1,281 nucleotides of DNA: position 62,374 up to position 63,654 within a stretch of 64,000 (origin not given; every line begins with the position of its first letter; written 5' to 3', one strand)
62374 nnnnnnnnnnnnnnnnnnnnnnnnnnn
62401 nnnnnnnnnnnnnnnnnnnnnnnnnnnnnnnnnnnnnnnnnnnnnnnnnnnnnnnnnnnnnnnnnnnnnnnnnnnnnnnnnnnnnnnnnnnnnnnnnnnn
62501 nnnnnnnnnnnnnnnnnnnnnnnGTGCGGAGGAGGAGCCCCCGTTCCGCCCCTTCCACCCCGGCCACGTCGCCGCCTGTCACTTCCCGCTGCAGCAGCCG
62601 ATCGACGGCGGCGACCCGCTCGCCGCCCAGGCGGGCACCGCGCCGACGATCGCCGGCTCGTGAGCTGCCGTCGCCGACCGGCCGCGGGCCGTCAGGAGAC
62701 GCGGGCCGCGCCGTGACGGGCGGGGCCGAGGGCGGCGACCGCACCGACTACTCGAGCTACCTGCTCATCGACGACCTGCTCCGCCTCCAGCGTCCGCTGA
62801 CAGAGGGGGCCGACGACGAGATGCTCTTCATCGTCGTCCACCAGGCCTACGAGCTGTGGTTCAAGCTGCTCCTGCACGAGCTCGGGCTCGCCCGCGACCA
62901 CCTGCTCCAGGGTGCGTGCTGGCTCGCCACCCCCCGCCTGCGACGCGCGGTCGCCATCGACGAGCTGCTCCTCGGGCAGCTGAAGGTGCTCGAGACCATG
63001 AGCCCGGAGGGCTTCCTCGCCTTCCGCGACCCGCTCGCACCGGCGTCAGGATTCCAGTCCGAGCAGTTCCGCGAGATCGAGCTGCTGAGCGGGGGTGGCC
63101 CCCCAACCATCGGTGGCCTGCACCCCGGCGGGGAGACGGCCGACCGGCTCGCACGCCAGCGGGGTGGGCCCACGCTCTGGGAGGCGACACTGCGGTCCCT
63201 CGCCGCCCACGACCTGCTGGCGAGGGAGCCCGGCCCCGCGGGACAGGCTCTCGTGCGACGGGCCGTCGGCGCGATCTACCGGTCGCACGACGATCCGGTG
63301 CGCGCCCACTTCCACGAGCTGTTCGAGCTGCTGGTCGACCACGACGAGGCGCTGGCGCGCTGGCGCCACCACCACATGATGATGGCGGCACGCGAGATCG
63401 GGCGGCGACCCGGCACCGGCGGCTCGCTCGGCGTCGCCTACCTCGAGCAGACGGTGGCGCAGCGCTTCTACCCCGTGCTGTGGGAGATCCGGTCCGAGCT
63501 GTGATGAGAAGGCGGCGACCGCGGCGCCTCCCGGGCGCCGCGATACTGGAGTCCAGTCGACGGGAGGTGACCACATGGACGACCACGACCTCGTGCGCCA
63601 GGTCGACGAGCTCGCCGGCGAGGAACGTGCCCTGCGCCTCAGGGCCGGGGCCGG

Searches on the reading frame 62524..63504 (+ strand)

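Call 109: search_protein_families(library=pfam, proteins=[window:62524-63504:+], max_evalue=0.00001)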
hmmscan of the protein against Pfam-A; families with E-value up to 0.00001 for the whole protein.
window:62524-63504:+ (326 aa): 1 family
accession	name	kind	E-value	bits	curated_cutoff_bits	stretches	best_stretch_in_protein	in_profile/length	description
PF03301.18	Trp_dioxygenase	-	3e-50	172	34.9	2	73-190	14-140/346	Tryptophan 2,3-dioxygenase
